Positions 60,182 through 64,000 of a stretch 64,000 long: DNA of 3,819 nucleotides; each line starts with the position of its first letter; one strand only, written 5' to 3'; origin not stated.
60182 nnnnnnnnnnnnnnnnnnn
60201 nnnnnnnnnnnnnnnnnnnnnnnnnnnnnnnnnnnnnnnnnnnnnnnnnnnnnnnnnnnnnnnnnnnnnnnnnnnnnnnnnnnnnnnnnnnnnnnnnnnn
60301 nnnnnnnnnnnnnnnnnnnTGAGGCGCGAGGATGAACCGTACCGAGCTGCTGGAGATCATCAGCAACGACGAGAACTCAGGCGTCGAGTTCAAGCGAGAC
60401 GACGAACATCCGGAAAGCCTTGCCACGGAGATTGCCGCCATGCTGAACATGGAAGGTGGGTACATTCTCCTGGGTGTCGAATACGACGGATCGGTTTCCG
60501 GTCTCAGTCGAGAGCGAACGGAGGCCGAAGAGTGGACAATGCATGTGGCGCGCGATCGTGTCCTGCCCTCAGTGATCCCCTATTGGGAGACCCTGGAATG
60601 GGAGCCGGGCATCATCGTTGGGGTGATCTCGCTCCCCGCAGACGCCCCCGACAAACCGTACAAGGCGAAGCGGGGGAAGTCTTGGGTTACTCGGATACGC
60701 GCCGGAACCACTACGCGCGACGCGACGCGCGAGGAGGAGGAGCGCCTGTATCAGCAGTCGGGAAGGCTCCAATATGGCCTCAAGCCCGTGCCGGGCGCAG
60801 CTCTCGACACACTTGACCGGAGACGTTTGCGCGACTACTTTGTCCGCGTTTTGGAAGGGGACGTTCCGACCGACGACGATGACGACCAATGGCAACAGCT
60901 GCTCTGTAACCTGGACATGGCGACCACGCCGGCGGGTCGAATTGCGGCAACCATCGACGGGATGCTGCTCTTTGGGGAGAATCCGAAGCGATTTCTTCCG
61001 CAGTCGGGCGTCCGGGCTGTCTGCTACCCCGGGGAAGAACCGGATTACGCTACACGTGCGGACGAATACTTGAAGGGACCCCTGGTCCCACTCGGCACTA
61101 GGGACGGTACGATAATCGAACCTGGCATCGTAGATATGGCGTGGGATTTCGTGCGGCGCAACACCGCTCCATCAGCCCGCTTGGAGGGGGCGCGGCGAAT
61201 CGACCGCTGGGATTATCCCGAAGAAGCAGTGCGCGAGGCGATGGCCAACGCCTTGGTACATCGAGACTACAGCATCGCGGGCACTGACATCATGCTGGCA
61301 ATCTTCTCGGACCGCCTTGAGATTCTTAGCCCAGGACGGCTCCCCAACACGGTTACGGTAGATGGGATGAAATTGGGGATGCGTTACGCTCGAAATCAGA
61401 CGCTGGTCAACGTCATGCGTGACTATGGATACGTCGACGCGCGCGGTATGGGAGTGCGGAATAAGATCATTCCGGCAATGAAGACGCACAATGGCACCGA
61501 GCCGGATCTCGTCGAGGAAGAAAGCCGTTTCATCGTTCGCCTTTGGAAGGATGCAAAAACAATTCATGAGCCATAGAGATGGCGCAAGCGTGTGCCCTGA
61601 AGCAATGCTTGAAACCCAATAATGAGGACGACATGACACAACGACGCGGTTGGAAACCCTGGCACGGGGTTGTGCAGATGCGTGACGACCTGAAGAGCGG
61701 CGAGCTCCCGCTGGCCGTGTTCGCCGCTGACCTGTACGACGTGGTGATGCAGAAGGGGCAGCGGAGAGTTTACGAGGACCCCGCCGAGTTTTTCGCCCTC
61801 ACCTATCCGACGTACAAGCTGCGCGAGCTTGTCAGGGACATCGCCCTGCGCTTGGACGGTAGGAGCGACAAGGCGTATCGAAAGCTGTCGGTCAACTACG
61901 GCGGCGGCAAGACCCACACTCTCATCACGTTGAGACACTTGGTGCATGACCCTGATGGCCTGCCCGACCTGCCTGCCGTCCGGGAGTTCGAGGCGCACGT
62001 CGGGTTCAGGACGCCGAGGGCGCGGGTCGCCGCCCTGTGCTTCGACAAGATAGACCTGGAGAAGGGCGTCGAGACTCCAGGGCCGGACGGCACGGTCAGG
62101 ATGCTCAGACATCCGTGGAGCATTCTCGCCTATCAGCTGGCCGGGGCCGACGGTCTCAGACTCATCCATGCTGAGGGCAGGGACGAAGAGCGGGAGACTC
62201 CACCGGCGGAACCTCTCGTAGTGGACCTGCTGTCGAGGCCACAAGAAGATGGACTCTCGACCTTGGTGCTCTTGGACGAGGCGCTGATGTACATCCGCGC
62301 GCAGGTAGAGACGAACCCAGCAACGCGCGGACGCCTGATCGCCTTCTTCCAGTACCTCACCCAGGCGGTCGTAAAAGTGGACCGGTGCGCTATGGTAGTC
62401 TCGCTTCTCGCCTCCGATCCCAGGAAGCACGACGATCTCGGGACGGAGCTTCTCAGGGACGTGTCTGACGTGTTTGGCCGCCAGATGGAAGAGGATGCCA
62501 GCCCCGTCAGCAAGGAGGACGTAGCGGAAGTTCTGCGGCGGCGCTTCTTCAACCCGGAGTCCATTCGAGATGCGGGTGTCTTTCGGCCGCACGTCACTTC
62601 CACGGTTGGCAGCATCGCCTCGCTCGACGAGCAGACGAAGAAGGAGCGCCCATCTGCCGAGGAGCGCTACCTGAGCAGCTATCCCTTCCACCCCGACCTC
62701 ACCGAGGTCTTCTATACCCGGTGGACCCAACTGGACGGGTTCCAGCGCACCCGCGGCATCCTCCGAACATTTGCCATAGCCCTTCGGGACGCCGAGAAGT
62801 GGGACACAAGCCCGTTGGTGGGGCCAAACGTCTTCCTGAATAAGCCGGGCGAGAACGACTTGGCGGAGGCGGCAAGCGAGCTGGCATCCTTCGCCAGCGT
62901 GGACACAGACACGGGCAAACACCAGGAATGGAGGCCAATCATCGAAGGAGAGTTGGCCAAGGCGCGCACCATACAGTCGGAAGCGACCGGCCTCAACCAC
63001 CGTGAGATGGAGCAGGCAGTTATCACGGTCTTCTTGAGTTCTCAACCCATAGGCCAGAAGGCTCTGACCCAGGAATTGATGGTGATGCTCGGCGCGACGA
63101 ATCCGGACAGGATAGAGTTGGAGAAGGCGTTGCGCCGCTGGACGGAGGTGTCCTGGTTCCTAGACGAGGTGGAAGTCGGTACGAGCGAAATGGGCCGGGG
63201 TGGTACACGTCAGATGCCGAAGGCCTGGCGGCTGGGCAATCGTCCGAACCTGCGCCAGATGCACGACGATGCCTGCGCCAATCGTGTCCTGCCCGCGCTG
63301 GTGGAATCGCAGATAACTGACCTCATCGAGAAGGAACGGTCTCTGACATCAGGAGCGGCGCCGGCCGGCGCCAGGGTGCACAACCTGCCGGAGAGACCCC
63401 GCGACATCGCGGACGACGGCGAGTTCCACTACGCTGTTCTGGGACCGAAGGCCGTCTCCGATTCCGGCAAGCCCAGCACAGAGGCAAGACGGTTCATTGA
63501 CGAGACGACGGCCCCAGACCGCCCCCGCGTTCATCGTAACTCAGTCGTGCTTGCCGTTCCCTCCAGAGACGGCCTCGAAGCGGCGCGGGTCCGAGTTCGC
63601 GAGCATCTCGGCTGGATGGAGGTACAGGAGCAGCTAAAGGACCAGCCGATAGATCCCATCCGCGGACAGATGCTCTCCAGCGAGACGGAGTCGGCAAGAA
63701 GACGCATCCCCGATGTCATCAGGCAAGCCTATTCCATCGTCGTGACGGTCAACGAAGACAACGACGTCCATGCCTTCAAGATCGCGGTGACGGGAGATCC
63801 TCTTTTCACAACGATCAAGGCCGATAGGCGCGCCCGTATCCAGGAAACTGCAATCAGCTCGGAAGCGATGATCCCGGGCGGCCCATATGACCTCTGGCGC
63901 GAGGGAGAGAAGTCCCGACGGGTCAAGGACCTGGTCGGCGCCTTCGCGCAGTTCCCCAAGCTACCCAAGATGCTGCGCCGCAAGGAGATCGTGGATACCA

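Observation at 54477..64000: DUF1156 methylase operon extended by a PHP-SMC-like ATPase, an AlbA_2/HATPase_c_4 protein and a DUF499 (BrxC/PglY-like) ATPase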

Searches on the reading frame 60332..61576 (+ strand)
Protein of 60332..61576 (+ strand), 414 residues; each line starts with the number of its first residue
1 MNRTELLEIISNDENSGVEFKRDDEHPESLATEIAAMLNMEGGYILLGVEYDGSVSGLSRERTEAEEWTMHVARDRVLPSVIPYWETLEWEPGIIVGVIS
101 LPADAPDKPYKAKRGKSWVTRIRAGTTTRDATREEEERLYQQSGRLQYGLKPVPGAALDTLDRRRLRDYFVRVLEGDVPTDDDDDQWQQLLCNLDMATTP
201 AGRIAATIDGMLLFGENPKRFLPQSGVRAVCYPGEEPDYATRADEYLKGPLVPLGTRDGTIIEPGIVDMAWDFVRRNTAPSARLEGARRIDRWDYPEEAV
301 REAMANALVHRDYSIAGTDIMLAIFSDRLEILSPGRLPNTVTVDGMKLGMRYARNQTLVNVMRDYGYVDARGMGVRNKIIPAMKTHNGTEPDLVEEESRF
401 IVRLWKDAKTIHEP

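Call 5: search_protein_families(library=padloc, proteins=[window:60332-61573:+])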
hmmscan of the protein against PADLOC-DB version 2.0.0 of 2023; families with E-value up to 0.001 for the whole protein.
window:60332-61573:+ (414 aa): 3 families
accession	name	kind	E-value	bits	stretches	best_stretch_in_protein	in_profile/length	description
PDLC02402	Aga_SIR2-PNTD1-PNTD2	-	9e-13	45.2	1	133-343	296-489/876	Class I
PDLC02394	pAgo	-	1.2e-12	44.4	1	39-364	68-389/1121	-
PDLC02418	Aga_SIR2-Kinase-PNTD1-PNTD2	-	1.2e-09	34.9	1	131-343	153-367/756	Class I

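Call 6: search_protein_families(library=pfam, proteins=[window:60332-61573:+])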
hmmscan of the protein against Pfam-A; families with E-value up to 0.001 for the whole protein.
window:60332-61573:+ (414 aa): 2 families
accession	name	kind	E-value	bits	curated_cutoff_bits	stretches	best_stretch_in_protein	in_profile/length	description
PF13749.12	HATPase_c_4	-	1e-20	73.9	26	1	317-404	1-89/89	Putative ATP-dependent DNA helicase recG C-terminal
PF04326.19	SLFN_AlbA_2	-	7.7e-13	49.5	25.3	1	14-125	1-113/118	Schlafen, AlbA_2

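Call 7: find_encoding_contigs(protein=window:60332-61576:+, flank=10000, max_places=6)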
Protein window:60332-61576:+ (414 aa): no gene with exactly this product is on record in the collection.

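Call 36: search_protein_families(library=ncbifam, proteins=[window:60332-61573:+], max_evalue=0.001)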
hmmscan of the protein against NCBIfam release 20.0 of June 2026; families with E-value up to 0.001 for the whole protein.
window:60332-61573:+ (414 aa): 0 families

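Call 46: list_cluster_members(proteins=[P0001, window:60332-61573:+, window:54477-57659:+])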
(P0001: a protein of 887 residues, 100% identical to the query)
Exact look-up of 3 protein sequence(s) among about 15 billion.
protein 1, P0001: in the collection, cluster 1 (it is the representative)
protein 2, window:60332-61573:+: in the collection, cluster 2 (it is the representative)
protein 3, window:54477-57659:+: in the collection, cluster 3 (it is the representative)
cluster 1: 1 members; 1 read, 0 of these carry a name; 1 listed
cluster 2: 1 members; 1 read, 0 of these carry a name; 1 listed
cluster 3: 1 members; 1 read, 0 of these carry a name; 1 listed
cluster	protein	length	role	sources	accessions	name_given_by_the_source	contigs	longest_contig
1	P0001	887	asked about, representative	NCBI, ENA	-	-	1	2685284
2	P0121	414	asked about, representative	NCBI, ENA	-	-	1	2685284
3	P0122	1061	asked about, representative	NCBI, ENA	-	-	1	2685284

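Call 50: search_solved_structures(query=window:60332-61573:+, max_evalue=0.01)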
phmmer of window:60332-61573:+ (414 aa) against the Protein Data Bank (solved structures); distinct sequences matched with E-value up to 0.01: 1.
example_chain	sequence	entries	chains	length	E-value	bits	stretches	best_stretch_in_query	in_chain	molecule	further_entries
3lmm_A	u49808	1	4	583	2.3e-09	39.8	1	293-396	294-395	Uncharacterized protein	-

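Call 94: search_dna_similar(query=window:60332-61573:+, collection=plasmids, mode=protein, max_rows=25, rows=best)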
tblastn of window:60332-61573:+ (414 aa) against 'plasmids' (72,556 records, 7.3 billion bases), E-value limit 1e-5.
Records with a match: 184; places in all: 191; records where one place covers at least 80% of the query: 52.
Best place of each record, by identity: <60% 184.
By first word of the organism name: Pseudosulfitobacter 33; Pseudomonas 14; Klebsiella 13; Rhizobium 13; Legionella 13; Escherichia 11; Yersinia 6; Vibrio 5; Aeromonas 5; Hymenobacter 5; and 42 more.
By predicted mobility (MOB-suite, as given by PLSDB): non-mobilizable 90; conjugative 71; mobilizable 23.
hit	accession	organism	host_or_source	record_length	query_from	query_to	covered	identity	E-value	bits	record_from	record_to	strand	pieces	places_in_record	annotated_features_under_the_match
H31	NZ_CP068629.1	Vibrio parahaemolyticus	Penaeus vannamei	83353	1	393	95%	43.5%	2e-77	268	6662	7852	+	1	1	RNA-binding domain-containing protein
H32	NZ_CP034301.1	Vibrio parahaemolyticus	Penaeus vannamei,AHPND infected ...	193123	1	393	95%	43.5%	2e-77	268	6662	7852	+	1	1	RNA-binding domain-containing protein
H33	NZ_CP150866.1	Vibrio parahaemolyticus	cell culture,seafood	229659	1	393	95%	43.5%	2e-77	268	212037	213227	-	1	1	RNA-binding domain-containing protein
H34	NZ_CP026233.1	Citrobacter freundii complex sp. CFNIH4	-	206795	1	412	100%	40.5%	4e-74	258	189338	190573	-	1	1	RNA-binding domain-containing protein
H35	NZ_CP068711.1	Burkholderia thailandensis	soil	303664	4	402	96%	29.6%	3e-24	112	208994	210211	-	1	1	ATP-binding protein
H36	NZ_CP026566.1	Pseudomonas avellanae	Prunus avium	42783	1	358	86%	31.5%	1e-29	129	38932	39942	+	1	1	RNA-binding domain-containing protein | TrlF family AAA-like ATPase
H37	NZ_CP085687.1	Pseudomonas ficuserectae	Mulberry blight tissue sample,Mulberry ...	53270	1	358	86%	31.5%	1e-29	129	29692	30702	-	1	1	RNA-binding domain-containing protein | TrlF family AAA-like ATPase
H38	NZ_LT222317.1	Pseudomonas cerasi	Prunus cerasus (sour cherry),Sour ...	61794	1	358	86%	31.5%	1e-29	129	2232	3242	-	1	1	RNA-binding domain-containing protein | TrlF family AAA-like ATPase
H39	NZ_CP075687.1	Pseudomonas amygdali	cell culture,cucumber "Kurazh F1"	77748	1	358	86%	31.5%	1e-29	129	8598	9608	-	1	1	RNA-binding domain-containing protein | TrlF family AAA-like ATPase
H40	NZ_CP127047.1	Pseudomonas amygdali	Cucumis sativus,Culture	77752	1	358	86%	31.5%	1e-29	129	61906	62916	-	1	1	RNA-binding domain-containing protein | TrlF family AAA-like ATPase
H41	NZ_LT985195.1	Pseudomonas syringae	-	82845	1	358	86%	31.5%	1e-29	129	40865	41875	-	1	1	RNA-binding domain-containing protein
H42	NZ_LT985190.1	Pseudomonas syringae group genomosp. 3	-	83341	1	358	86%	31.5%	1e-29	129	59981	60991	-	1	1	RNA-binding domain-containing protein | TrlF family AAA-like ATPase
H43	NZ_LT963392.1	Pseudomonas syringae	-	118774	1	358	86%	31.5%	1e-29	129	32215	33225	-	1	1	RNA-binding domain-containing protein | TrlF family AAA-like ATPase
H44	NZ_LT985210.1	Pseudomonas syringae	-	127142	1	358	86%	31.5%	1e-29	129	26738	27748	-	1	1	RNA-binding domain-containing protein | TrlF family AAA-like ATPase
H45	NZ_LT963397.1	Pseudomonas cerasi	-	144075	1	358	86%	31.5%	1e-29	129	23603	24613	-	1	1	RNA-binding domain-containing protein | TrlF family AAA-like ATPase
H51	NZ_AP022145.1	Klebsiella quasipneumoniae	-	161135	1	360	87%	29.6%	4e-25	115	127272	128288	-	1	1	RNA-binding domain-containing protein | TrlF family AAA-like ATPase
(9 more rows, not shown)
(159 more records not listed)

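Call 95: get_annotated_region(hit=H31, flank=6000)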
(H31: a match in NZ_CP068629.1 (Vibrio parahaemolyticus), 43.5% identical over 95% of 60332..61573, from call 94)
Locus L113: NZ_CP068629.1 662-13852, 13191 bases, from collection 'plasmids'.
description: Vibrio parahaemolyticus strain LH80 plasmid pLH80-1, complete sequence
organism: Vibrio parahaemolyticus (NCBI taxid 670)
taxonomy: Bacteria; Pseudomonadota; Gammaproteobacteria; Vibrionales; Vibrionaceae; Vibrio; Vibrio parahaemolyticus
host: -; source: Penaeus vannamei; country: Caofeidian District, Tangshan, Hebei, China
typing (MOB-suite, as given by PLSDB): non-mobilizable; replicon rep_cluster_1134; mating-pair formation MPF_F
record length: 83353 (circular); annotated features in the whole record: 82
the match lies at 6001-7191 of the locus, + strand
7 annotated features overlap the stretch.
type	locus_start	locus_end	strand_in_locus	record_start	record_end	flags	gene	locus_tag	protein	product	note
CDS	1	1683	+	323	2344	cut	pglX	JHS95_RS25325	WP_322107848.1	BREX-1 system adenine-specific DNA-methyltransferase PglX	GO:0006306 - DNA methylation [Evidence IEA]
CDS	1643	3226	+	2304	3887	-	pglX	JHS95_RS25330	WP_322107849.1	BREX-1 system adenine-specific DNA-methyltransferase PglX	GO:0006306 - DNA methylation [Evidence IEA]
CDS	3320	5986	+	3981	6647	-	-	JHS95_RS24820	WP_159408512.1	TrlF family AAA-like ATPase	GO:0006302 - double-strand break repair [Evidence IEA]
CDS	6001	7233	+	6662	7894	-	-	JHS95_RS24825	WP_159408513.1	RNA-binding domain-containing protein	-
CDS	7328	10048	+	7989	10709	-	pglZ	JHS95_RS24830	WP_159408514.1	BREX-1 system phosphatase PglZ type A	-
CDS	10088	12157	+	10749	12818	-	brxL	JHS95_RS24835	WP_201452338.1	protease Lon-related BREX system protein BrxL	GO:0008150 - biological_process [Evidence IEA]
CDS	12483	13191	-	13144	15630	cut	-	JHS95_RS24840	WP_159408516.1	hypothetical protein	-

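Call 96: get_annotated_region(hit=H34, flank=6000)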
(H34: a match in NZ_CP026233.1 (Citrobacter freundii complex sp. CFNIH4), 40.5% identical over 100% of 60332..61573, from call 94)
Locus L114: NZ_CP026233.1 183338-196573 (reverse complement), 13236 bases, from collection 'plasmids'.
description: Citrobacter freundii complex sp. CFNIH4 plasmid pCFR-0b27, complete sequence
organism: Citrobacter freundii complex sp. CFNIH4 (NCBI taxid 2077148)
taxonomy: Bacteria; Pseudomonadota; Gammaproteobacteria; Enterobacterales; Enterobacteriaceae; Citrobacter; Citrobacter freundii complex sp. CFNIH4
host: -; source: -; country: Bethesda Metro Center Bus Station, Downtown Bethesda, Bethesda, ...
typing (MOB-suite, as given by PLSDB): conjugative; replicon IncC; relaxase MOBH,MOBH; mating-pair formation MPF_F
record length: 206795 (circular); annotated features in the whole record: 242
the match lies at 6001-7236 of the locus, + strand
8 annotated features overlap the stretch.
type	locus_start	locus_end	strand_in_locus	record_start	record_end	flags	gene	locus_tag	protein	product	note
CDS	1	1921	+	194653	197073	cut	-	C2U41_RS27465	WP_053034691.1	type I restriction-modification system subunit M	GO:0006306 - DNA methylation [Evidence IEA]; GO:0009307 - DNA restriction-modification system [Evidence IEA]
CDS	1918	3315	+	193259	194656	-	-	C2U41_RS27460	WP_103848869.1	restriction endonuclease subunit S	-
CDS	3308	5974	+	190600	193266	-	-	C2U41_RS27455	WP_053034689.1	TrlF family AAA-like ATPase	GO:0006302 - double-strand break repair [Evidence IEA]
CDS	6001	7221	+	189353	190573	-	-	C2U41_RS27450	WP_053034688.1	RNA-binding domain-containing protein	-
CDS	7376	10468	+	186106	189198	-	-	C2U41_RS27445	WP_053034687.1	type I restriction endonuclease subunit R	-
CDS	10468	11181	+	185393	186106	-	-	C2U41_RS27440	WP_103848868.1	SprT family zinc-dependent metalloprotease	GO:0006508 - proteolysis [Evidence IEA]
CDS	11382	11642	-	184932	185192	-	-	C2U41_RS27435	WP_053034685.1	hypothetical protein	-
CDS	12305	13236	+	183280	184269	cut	bet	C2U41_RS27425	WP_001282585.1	phage recombination protein Bet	GO:0006259 - DNA metabolic process [Evidence IEA]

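Call 106: get_annotated_region(hit=H36, flank=7000)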
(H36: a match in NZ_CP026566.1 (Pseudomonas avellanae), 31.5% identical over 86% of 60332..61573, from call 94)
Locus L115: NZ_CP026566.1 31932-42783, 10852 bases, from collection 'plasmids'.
description: Pseudomonas avellanae strain R2leaf plasmid p4_tig8, complete sequence
organism: Pseudomonas avellanae (NCBI taxid 46257)
taxonomy: Bacteria; Pseudomonadota; Gammaproteobacteria; Pseudomonadales; Pseudomonadaceae; Pseudomonas; Pseudomonas avellanae
host: -; source: Prunus avium; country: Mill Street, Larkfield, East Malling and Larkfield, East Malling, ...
typing (MOB-suite, as given by PLSDB): mobilizable; replicon rep_cluster_283; relaxase MOBQ
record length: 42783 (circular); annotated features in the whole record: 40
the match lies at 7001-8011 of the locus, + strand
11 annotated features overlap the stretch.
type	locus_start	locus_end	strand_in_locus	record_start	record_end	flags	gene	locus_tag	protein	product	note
CDS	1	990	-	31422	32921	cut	istA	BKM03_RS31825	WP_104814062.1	IS21-like element ISPsy20 family transposase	GO:0006313 - DNA transposition [Evidence IEA]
CDS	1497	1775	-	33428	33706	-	-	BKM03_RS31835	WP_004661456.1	hypothetical protein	-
CDS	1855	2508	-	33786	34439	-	-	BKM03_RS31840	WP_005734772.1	division plane positioning ATPase MipZ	-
CDS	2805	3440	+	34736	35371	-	-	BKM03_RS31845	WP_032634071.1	recombinase family protein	GO:0006310 - DNA recombination [Evidence IEA]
CDS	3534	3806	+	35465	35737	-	-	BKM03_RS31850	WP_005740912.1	hypothetical protein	-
CDS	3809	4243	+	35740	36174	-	-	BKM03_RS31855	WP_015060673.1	MobA/MobL family protein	-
CDS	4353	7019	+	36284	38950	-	-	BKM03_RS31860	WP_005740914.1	TrlF family AAA-like ATPase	-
CDS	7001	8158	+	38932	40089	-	-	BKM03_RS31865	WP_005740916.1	RNA-binding domain-containing protein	-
CDS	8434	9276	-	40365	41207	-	-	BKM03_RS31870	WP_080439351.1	AvrPphF family type III effector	-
CDS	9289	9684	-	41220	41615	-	-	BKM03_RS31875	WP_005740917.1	CesT family type III secretion system chaperone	GO:0030254 - protein secretion by the type III secretion system [Evidence IEA]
CDS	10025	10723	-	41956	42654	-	-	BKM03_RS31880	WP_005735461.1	GNAT family N-acetyltransferase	-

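Call 107: get_annotated_region(hit=H51, flank=7000)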
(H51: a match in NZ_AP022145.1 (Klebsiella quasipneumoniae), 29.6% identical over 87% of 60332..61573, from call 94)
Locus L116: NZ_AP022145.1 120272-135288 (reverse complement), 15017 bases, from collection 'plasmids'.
description: Klebsiella quasipneumoniae strain WP5-S18-ESBL-05 plasmid pWP5-S18-ESBL-05_3, complete sequence
organism: Klebsiella quasipneumoniae (NCBI taxid 1463165)
taxonomy: Bacteria; Pseudomonadota; Gammaproteobacteria; Enterobacterales; Enterobacteriaceae; Klebsiella; Klebsiella quasipneumoniae
host: -; source: -; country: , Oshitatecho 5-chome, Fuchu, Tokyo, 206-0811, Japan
typing (MOB-suite, as given by PLSDB): non-mobilizable; replicon IncA; mating-pair formation MPF_F
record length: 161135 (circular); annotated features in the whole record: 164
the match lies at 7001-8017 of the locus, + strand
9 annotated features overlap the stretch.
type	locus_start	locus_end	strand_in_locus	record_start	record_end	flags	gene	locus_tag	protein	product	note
CDS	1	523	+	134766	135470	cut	-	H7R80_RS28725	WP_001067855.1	IS6-like element IS26 family transposase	GO:0006313 - DNA transposition [Evidence IEA]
CDS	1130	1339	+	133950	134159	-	-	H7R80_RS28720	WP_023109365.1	helix-turn-helix domain-containing protein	-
CDS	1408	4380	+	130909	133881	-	-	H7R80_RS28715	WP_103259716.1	type I restriction endonuclease subunit R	-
CDS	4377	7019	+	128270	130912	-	-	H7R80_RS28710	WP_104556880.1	TrlF family AAA-like ATPase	-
CDS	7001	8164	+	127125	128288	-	-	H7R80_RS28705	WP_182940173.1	RNA-binding domain-containing protein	-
CDS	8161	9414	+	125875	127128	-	-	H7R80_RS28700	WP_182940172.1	restriction endonuclease subunit S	GO:0006304 - DNA modification [Evidence IEA]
CDS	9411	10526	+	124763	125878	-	-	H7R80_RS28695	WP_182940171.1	AAA family ATPase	-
CDS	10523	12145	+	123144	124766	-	-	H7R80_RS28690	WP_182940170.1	type I restriction-modification system subunit M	GO:0006306 - DNA methylation [Evidence IEA]; GO:0009307 - DNA restriction-modification system [Evidence IEA]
CDS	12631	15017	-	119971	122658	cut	-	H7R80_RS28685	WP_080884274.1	cation-transporting P-type ATPase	-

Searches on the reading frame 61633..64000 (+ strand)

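Call 5: search_protein_families(library=padloc, proteins=[window:61633-64000:+])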
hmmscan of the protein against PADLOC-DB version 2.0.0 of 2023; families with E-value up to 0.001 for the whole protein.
window:61633-64000:+ (789 aa): 2 families
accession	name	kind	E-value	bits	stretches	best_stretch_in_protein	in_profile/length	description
PDLC00662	HmaC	-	4.4e-70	235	1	8-781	4-755/941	AAA+ ATPase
PDLC02192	DUF499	-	1.6e-16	57.3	2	210-514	166-466/1022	-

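Call 6: search_protein_families(library=pfam, proteins=[window:61633-64000:+])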
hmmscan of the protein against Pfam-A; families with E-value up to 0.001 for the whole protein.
window:61633-64000:+ (789 aa): 1 family
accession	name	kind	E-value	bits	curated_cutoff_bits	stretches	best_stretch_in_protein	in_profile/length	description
PF04465.17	DUF499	-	7.9e-17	60.8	23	1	160-385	52-268/1024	Protein of unknown function (DUF499)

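Call 36: search_protein_families(library=ncbifam, proteins=[window:61633-64000:+], max_evalue=0.001)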
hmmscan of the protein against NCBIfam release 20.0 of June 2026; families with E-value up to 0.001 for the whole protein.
window:61633-64000:+ (789 aa): 1 family
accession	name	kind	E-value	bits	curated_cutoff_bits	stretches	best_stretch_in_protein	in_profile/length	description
NF042962.1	DUF499_antiphage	equivalog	1.5e-24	86.1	1200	1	48-513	33-465/1025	anti-phage-associated DUF499 domain-containing protein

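Call 51: search_solved_structures(query=window:61633-64000:+, max_evalue=0.01)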
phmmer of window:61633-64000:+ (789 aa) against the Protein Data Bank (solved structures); distinct sequences matched with E-value up to 0.01: 0.
